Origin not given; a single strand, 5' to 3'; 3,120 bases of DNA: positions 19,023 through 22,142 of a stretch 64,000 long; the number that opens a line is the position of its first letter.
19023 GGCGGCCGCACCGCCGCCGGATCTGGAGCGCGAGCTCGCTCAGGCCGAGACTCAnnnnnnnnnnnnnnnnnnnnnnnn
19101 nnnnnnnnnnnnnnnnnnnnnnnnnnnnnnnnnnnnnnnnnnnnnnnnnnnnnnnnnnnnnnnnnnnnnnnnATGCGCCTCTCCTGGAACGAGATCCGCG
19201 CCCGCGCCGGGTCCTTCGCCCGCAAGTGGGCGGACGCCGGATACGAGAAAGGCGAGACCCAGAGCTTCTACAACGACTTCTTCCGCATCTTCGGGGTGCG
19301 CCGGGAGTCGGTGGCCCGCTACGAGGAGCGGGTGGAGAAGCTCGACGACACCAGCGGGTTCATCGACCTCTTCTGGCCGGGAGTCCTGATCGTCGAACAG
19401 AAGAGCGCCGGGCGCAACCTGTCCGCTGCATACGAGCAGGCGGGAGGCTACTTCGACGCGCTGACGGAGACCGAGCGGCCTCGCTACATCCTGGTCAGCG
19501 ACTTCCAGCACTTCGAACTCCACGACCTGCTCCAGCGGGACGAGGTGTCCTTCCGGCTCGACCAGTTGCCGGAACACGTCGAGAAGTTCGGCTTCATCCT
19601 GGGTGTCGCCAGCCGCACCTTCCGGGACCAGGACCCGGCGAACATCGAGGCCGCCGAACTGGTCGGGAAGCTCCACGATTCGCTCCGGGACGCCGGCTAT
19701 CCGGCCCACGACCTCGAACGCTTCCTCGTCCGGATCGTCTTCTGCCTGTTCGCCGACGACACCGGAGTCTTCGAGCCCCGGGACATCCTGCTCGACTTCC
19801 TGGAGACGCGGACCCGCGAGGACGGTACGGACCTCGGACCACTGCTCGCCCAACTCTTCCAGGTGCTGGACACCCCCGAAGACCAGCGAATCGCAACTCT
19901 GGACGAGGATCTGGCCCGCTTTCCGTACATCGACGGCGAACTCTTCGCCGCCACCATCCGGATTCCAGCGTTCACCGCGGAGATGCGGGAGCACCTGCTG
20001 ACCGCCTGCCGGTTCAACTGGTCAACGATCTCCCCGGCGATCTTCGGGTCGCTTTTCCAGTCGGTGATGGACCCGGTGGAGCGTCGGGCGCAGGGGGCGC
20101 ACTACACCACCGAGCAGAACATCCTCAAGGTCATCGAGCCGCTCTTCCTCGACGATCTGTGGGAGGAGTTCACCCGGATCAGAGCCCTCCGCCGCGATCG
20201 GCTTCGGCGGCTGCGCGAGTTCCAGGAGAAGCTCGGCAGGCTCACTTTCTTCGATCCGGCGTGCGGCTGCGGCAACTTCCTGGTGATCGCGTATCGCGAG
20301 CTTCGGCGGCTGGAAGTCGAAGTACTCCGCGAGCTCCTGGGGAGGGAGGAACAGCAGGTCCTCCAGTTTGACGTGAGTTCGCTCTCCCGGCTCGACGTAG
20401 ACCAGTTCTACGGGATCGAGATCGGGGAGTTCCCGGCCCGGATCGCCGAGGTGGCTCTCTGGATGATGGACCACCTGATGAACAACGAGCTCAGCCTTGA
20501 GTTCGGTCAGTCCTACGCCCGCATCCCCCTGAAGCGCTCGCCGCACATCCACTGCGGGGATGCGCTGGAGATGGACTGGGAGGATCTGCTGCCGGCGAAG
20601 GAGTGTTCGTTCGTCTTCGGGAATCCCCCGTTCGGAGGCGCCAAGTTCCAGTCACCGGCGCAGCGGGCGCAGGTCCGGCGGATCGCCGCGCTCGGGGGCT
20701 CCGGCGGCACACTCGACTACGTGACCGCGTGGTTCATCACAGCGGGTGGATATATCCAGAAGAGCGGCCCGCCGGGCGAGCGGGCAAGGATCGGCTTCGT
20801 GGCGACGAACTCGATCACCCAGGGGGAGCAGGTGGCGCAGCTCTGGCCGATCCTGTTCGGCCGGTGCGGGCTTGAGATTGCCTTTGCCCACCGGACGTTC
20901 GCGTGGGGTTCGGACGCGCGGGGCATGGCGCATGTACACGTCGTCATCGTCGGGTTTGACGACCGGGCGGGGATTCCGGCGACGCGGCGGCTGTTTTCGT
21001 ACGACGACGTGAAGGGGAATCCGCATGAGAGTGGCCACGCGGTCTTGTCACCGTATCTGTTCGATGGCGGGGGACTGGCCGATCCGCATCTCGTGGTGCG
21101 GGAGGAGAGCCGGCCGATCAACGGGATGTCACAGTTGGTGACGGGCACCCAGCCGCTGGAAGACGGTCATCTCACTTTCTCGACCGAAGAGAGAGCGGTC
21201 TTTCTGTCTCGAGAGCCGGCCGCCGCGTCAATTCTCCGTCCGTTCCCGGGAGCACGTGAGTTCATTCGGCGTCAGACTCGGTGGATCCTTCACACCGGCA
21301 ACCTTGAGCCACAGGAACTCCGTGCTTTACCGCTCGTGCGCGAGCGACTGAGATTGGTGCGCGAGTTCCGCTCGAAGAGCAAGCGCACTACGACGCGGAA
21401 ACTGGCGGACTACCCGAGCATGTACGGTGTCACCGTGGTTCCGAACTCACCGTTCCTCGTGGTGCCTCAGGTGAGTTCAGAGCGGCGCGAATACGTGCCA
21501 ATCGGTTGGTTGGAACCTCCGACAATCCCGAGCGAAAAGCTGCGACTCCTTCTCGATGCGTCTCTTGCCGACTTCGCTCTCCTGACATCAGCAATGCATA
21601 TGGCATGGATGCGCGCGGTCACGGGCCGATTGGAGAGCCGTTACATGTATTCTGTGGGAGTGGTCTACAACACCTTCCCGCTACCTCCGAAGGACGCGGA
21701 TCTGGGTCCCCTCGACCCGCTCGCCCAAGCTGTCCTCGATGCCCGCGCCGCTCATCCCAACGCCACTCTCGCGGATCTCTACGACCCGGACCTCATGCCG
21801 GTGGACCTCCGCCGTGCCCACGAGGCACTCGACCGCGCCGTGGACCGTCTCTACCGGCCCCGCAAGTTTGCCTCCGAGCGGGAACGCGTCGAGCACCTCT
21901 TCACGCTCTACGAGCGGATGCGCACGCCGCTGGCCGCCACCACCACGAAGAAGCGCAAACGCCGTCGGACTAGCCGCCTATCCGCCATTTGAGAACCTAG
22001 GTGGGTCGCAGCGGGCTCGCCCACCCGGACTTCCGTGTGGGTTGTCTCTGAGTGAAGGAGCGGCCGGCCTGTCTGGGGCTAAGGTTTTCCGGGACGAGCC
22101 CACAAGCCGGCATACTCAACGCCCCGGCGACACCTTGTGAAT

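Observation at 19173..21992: Complete MmeI-family type IIL restriction-modification enzyme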

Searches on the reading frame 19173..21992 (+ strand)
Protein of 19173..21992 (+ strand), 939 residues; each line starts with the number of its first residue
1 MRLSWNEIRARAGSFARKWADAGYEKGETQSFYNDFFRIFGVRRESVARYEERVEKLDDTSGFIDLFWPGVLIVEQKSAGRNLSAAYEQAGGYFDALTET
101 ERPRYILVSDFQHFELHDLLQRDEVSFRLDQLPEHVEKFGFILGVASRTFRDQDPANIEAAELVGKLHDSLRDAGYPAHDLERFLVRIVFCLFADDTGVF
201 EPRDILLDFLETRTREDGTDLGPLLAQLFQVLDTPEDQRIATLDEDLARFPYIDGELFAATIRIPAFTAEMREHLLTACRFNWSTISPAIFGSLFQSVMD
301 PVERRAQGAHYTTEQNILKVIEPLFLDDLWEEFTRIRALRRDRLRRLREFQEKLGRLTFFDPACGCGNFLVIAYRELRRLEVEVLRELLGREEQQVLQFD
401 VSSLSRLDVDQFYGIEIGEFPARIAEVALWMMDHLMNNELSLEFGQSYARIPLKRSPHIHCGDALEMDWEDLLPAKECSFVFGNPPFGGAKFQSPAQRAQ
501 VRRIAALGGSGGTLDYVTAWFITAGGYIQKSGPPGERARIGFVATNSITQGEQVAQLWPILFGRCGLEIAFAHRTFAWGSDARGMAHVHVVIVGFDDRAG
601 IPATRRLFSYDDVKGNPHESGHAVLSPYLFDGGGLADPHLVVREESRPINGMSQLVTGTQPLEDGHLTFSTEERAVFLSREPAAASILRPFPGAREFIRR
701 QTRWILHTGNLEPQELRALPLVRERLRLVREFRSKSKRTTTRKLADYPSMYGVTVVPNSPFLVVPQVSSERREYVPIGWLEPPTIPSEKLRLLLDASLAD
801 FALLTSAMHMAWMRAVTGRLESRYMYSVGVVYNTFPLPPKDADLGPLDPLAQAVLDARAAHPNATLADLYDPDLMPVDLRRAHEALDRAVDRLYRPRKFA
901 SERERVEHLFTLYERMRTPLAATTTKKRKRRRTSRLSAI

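Call 5: search_protein_families(library=pfam, proteins=[window:19173-21992:+], max_evalue=0.01)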
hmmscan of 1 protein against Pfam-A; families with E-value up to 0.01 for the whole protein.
window:19173-21992:+ (939 aa): 6 families
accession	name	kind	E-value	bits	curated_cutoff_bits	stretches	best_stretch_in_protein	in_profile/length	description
PF20473.4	MmeI_Mtase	-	5.1e-81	272.1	27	1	342-608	6-258/259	MmeI, DNA-methyltransferase domain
PF20466.3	MmeI_TRD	-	9.7e-63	211.7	27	1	638-838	3-205/207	MmeI, target recognition domain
PF20464.3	MmeI_N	-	5e-43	147.9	27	1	11-173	2-180/181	MmeI, N-terminal domain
PF20467.3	MmeI_C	-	2e-26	92.5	27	1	846-918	8-80/83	MmeI, C-terminal domain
PF20465.4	MmeI_hel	-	1.2e-23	84.1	27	1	179-258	1-75/75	MmeI, helicase spacer domain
PF02384.22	N6_Mtase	-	0.0041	16.9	20.4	0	359-496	50-143/311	N-6 DNA Methylase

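Call 6: search_solved_structures(query=window:19173-21989:+, show_alignments=1, max_evalue=0.01)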
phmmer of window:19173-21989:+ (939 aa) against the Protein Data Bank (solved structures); distinct sequences matched with E-value up to 0.01: 1.
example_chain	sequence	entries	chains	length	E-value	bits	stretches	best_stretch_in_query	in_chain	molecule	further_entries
5hr4_C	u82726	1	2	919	1.2e-268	897.1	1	1-924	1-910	MmeI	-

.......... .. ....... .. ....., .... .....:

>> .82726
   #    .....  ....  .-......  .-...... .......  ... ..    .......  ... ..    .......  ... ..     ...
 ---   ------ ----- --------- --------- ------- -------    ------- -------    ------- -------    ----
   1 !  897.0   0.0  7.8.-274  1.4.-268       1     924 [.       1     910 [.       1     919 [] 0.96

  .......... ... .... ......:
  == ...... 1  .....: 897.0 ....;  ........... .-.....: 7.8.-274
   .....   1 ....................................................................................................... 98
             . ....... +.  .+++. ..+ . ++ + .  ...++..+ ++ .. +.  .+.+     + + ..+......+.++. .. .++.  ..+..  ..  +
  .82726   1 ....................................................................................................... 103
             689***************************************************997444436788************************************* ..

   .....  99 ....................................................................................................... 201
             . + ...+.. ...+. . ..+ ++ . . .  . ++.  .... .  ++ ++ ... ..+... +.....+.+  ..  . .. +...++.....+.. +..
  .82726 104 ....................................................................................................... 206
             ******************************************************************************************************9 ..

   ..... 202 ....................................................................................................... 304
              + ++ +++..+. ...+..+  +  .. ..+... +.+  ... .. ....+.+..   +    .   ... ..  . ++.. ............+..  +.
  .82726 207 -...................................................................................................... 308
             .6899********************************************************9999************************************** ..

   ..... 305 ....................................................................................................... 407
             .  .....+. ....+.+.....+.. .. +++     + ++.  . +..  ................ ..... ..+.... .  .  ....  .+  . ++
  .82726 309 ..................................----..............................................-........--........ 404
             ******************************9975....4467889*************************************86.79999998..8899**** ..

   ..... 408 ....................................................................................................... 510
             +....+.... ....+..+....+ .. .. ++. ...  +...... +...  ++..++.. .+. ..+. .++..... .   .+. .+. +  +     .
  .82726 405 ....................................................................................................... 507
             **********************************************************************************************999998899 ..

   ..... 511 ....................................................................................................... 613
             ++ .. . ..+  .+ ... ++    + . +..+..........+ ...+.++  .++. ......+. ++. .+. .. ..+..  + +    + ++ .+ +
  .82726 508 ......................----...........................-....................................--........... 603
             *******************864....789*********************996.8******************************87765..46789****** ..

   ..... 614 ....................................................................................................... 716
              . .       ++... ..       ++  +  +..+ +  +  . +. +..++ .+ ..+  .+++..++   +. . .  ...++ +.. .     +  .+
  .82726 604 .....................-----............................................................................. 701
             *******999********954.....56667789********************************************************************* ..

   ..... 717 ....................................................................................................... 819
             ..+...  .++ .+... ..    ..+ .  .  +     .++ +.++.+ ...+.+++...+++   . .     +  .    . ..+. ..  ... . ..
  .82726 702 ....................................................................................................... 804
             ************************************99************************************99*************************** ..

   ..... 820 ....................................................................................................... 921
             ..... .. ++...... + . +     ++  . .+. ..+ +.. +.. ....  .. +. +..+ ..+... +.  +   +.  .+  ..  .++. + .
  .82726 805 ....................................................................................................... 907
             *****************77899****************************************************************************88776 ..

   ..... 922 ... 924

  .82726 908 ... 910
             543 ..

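Call 10: search_protein_families(library=padloc, proteins=[window:19173-21992:+], max_evalue=0.01)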
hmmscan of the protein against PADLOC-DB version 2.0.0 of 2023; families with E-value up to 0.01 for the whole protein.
window:19173-21992:+ (939 aa): 16 families
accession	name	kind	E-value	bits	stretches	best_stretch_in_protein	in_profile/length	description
PDLC03598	REase_MTase_IIG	-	0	1128.9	1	2-918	2-909/912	Type IIG restriction enzyme-methyltransferase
PDLC03599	REase_MTase_IIG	-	1.1e-85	286.3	2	22-595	19-578/959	Type IIG restriction enzyme-methyltransferase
PDLC03627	REase_MTase_IIG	-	1.2e-72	243.1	2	14-434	6-483/1136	Type IIG restriction enzyme-methyltransferase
PDLC04134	mad2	-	1.9e-40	137.1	1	29-506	9-384/492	mads_2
PDLC02643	DrmMI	-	6.4e-24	81.9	1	481-917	872-1290/1347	DrmMI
PDLC02644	DrmMI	-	1.1e-10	38.1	2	771-840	688-758/988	DrmMI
PDLC02646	DrmMI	-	5.8e-07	26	1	793-844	590-641/792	DrmMI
PDLC03021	MTase_I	-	2.2e-06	24.8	1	359-431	188-247/491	Type I methyltransferase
PDLC03609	REase_MTase_IIG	-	0.0003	16.7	1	343-432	423-510/1066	Type IIG restriction enzyme-methyltransferase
PDLC03335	MTase_II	-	0.00038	17.2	0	458-549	175-260/607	Type II methyltransferase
PDLC03025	MTase_I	-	0.00048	16.9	0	357-381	184-208/569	Type I methyltransferase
PDLC03611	REase_MTase_IIG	-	0.0017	13.8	1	356-440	552-636/1532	Type IIG restriction enzyme-methyltransferase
PDLC03026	MTase_I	-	0.0022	15.2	1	359-501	167-277/487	Type I methyltransferase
PDLC03618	REase_MTase_IIG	-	0.0031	12.8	0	785-842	1150-1208/1429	Type IIG restriction enzyme-methyltransferase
PDLC03338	MTase_II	-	0.006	13.3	0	356-501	155-268/604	Type II methyltransferase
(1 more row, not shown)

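Call 11: search_protein_families(library=ncbifam, proteins=[window:19173-21992:+], max_evalue=0.01)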
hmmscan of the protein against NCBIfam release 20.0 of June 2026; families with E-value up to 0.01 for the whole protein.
window:19173-21992:+ (939 aa): 1 family
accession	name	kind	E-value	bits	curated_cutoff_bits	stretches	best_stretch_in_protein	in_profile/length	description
NF033455.1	BREX_6_MTaseX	exception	0.00075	17.1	900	1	353-436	326-403/1319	BREX-6 system adenine-specific DNA-methyltransferase PglX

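Call 13: find_homologous_proteins(query=window:19173-21989:+, max_evalue=1e-50)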
Query window:19173-21989:+ (939 aa): 8000 proteins with E <= 1e-50 among 8000 candidates; the best 120 are listed.
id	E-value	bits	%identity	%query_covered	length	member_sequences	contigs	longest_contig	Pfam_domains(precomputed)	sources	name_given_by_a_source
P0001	0.0e+0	2152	100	100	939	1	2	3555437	PF20465.5,PF20466.4,PF20464.4,PF20467.4,PF20473.5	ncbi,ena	-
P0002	0.0e+0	1903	88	99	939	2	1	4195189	PF20465.5,PF20466.4,PF20464.4,PF20467.4,PF20473.5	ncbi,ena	-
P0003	0.0e+0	1893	88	98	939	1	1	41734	PF20465.5,PF20466.4,PF20464.4,PF20467.4,PF20473.5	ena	-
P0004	0.0e+0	1875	88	98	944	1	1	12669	PF20465.5,PF20466.4,PF20464.4,PF20467.4,PF20473.5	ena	-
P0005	0.0e+0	1874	87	100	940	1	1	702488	PF20465.5,PF20466.4,PF20464.4,PF20467.4,PF20473.5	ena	-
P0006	0.0e+0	1861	86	100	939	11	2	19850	PF20465.5,PF20466.4,PF20464.4,PF20467.4,PF20473.5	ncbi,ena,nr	ncbi:MAG: class I SAM-dependent DNA methyltransferase [Acidobacteria bacterium]|nr:class I SAM-depen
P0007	0.0e+0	1857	86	98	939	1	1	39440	PF20465.5,PF20466.4,PF20464.4,PF20467.4,PF20473.5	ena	-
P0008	0.0e+0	1836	86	98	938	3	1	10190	PF20465.5,PF20466.4,PF20464.4,PF20467.4,PF20473.5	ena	-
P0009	0.0e+0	1829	85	100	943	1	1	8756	PF20465.5,PF20466.4,PF20464.4,PF20467.4,PF20473.5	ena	-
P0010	0.0e+0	1823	84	98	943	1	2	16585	PF20465.5,PF20466.4,PF20464.4,PF20467.4,PF20473.5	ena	-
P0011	0.0e+0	1817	85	98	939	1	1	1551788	PF20465.5,PF20466.4,PF20464.4,PF20467.4,PF20473.5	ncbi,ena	-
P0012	0.0e+0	1809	84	98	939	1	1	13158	PF20465.5,PF20466.4,PF20464.4,PF20467.4,PF20473.5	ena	-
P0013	0.0e+0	1807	84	98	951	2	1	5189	PF20465.5,PF20466.4,PF20464.4,PF20467.4,PF20473.5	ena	-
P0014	0.0e+0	1805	84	99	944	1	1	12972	PF20465.5,PF20466.4,PF20464.4,PF20467.4,PF20473.5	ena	-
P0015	0.0e+0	1796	83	99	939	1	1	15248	PF20465.5,PF20466.4,PF20464.4,PF20467.4,PF20473.5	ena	-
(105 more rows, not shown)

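Call 14: list_cluster_members(proteins=[P0001, P0002])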
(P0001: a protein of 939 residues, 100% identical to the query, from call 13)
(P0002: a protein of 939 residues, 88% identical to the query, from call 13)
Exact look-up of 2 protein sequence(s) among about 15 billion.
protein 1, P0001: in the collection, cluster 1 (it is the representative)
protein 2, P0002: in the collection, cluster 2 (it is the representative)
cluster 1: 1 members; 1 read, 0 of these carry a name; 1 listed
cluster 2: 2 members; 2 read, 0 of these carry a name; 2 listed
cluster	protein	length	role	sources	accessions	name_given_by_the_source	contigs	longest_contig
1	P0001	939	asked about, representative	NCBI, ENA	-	-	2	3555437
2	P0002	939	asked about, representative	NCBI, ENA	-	-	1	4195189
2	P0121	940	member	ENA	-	-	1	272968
